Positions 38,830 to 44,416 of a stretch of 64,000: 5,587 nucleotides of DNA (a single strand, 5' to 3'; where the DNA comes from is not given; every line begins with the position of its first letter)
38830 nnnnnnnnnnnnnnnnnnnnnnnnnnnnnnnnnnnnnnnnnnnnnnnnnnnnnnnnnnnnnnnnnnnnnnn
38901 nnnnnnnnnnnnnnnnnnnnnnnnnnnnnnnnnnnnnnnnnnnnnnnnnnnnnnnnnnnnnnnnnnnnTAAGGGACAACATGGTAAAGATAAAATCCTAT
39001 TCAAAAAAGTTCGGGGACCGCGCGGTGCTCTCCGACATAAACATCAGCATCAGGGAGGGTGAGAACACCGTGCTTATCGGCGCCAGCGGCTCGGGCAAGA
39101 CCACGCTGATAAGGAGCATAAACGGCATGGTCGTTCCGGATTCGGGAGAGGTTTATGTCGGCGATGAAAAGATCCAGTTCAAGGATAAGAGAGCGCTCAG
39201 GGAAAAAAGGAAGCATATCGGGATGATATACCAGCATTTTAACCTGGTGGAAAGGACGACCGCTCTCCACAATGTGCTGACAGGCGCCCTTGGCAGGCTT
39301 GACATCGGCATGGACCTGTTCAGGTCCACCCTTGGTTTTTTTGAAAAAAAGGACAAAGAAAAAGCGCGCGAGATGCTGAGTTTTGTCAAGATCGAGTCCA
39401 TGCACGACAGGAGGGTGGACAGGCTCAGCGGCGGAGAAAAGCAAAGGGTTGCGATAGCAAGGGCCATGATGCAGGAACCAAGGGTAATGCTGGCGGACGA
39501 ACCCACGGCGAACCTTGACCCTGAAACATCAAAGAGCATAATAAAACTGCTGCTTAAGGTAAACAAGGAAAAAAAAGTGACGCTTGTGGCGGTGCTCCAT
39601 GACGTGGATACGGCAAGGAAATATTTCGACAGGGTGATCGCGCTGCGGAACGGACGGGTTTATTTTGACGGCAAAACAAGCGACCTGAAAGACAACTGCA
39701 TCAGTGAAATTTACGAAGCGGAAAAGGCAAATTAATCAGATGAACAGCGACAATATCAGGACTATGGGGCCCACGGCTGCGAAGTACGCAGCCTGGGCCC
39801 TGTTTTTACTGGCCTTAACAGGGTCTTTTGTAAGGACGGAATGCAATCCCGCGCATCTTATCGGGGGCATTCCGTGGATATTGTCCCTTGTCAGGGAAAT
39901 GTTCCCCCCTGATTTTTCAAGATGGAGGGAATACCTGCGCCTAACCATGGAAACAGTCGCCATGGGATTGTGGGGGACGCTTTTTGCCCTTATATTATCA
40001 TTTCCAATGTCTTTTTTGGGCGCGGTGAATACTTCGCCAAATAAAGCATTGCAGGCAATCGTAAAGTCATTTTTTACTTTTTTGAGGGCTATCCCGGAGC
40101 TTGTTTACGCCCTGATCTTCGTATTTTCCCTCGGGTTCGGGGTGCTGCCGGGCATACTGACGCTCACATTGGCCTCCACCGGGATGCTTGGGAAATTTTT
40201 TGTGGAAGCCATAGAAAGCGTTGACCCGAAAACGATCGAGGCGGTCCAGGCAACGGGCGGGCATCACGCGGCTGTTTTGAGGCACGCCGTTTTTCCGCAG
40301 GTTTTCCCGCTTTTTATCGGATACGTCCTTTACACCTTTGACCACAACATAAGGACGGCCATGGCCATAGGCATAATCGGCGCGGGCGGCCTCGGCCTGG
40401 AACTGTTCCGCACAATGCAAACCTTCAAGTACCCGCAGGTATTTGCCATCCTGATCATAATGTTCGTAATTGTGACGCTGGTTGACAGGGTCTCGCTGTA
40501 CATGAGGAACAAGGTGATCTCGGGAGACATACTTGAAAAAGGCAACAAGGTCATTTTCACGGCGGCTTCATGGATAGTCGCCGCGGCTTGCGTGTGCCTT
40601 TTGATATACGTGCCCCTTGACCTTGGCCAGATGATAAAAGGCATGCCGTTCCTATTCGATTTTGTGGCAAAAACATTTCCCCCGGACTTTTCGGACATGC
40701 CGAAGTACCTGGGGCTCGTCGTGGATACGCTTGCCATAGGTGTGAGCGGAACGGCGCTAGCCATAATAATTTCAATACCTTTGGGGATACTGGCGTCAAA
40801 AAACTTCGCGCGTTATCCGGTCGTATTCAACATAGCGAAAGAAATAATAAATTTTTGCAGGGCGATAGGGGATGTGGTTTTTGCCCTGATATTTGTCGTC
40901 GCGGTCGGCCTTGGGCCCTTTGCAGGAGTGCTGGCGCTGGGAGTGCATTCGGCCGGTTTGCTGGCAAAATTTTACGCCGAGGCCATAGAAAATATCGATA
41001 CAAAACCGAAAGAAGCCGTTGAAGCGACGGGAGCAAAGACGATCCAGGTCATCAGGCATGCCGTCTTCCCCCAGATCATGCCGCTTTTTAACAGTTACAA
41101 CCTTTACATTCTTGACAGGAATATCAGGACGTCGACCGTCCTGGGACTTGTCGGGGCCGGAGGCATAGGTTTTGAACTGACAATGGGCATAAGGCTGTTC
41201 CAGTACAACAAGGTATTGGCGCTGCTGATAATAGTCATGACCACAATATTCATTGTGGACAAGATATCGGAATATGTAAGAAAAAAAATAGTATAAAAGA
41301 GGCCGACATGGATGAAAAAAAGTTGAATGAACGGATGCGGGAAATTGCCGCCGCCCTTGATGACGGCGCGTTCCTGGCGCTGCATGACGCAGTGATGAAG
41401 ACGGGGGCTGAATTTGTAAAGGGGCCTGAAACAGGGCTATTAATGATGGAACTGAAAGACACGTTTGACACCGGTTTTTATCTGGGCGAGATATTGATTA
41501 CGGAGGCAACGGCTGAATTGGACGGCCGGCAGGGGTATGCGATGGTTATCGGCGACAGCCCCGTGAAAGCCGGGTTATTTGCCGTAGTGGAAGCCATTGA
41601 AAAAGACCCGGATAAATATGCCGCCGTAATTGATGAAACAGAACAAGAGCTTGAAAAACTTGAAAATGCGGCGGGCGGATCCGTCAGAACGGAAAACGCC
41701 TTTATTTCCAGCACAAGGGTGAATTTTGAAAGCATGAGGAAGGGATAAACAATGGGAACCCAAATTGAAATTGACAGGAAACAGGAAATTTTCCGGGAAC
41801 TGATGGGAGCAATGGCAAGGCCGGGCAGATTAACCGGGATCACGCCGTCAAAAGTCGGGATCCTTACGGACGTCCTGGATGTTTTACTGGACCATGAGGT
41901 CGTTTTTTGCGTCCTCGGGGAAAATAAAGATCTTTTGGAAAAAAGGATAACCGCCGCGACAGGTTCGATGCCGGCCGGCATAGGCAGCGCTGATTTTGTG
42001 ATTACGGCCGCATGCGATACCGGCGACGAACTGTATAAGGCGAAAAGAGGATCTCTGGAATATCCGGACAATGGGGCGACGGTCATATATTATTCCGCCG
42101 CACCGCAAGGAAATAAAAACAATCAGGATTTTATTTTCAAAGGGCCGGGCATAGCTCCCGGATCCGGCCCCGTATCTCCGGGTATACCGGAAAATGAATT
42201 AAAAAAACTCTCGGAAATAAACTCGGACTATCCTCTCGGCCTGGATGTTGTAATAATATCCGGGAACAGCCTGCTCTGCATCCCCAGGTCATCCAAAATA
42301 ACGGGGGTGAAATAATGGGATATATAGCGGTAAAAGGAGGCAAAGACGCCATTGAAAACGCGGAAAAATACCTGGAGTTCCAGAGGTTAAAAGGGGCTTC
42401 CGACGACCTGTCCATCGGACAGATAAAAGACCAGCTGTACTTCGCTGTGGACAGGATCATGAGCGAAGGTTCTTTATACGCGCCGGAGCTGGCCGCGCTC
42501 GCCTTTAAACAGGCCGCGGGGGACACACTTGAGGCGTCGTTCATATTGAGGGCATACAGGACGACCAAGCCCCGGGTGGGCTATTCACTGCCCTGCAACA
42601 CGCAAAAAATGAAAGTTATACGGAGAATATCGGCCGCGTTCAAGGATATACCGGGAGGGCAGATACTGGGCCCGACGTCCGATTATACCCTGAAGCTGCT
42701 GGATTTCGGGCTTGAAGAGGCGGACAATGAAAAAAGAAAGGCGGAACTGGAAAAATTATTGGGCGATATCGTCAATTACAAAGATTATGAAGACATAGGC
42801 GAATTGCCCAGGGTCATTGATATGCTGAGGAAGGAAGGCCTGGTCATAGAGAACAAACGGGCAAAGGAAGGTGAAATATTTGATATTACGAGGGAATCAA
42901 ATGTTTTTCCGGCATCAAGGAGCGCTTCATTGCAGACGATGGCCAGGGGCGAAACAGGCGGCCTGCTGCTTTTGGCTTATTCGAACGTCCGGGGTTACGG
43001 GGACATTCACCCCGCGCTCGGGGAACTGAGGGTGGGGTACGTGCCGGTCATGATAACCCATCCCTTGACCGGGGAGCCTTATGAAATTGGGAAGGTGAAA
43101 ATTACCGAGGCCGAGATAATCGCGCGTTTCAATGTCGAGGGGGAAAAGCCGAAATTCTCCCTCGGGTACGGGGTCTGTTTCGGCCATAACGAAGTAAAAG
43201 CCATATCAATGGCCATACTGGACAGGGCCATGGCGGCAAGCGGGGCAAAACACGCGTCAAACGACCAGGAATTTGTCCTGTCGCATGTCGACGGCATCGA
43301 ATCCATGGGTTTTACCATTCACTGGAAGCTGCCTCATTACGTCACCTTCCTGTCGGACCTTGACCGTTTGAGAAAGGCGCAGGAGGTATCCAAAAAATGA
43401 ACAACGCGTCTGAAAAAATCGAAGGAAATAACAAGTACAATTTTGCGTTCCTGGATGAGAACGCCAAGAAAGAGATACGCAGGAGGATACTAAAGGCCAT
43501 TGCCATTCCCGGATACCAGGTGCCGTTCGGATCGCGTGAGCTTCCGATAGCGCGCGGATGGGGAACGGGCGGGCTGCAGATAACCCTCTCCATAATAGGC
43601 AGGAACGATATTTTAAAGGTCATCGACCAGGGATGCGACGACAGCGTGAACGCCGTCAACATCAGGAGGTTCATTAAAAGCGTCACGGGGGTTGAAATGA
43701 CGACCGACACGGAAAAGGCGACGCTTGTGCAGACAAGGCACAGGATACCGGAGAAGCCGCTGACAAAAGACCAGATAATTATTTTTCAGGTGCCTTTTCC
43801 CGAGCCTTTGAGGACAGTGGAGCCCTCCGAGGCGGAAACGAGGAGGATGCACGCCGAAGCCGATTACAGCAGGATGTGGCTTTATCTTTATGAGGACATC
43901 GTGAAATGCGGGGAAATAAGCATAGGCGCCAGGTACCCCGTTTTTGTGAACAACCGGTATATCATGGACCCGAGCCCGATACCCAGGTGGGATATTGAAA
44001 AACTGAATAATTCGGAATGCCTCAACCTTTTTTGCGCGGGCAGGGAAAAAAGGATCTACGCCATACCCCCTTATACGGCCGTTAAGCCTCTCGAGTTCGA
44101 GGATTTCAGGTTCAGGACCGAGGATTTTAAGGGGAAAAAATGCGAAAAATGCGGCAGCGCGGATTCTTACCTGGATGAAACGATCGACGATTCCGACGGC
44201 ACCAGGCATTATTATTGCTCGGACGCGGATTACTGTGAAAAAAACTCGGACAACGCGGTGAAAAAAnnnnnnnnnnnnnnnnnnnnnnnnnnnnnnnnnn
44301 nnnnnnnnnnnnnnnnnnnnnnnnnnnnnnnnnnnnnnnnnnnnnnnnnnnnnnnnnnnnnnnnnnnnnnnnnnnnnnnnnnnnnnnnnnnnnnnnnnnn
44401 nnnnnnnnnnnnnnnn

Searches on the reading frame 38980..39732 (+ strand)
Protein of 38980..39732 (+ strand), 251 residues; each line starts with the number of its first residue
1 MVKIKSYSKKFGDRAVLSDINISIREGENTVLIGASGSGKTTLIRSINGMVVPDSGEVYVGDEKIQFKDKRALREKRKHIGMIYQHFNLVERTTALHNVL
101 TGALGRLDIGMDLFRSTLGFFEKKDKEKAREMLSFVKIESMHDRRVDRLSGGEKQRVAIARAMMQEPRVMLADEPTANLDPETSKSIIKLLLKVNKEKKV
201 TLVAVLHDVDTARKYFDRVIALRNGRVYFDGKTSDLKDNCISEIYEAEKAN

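Call 84: search_protein_families(library=pfam, proteins=[window:38980-39732:+], max_evalue=0.000001)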
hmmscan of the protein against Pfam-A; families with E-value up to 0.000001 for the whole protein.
window:38980-39732:+ (251 aa): 2 families
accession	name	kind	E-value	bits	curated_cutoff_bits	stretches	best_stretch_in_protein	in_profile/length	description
PF00005.33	ABC_tran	-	9.2e-37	127.1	25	1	17-177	1-137/137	ABC transporter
PF13304.12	AAA_21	-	6.5e-07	30.1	27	0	30-50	2-22/304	AAA domain, putative AbiEii toxin, Type IV TA system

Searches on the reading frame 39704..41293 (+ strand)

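Call 84: search_protein_families(library=pfam, proteins=[window:39704-41293:+], max_evalue=0.000001)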
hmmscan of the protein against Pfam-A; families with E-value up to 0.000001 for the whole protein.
window:39704-41293:+ (530 aa): 1 family
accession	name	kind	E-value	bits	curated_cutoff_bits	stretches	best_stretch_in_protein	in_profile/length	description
PF00528.27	BPD_transp_1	-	9.9e-38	130.1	26.4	2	103-268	5-179/184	Binding-protein-dependent transport system inner membrane component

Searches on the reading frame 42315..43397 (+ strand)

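Call 84: search_protein_families(library=pfam, proteins=[window:42315-43397:+], max_evalue=0.000001)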
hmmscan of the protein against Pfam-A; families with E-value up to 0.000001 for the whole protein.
window:42315-43397:+ (361 aa): 1 family
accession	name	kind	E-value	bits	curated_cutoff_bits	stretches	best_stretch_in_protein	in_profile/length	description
PF05861.17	PhnI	-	1.6e-141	471.6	34.5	1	2-357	1-346/348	Bacterial phosphonate metabolism protein (PhnI)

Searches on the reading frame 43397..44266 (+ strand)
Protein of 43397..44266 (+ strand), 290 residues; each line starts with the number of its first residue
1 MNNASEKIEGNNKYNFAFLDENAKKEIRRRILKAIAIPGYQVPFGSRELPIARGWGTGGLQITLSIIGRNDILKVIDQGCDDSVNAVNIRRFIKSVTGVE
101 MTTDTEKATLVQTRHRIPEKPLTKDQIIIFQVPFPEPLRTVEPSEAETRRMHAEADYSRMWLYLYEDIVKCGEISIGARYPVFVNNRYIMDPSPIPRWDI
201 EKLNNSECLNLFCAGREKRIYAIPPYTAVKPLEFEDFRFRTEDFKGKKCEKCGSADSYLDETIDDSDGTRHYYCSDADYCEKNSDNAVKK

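Call 84: search_protein_families(library=pfam, proteins=[window:43397-44266:+], max_evalue=0.000001)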
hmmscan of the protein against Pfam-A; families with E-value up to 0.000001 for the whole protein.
window:43397-44266:+ (290 aa): 1 family
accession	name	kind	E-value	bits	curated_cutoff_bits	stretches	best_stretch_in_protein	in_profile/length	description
PF06007.16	PhnJ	-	1.7e-145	483.6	25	1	13-284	2-273/275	Phosphonate metabolism protein PhnJ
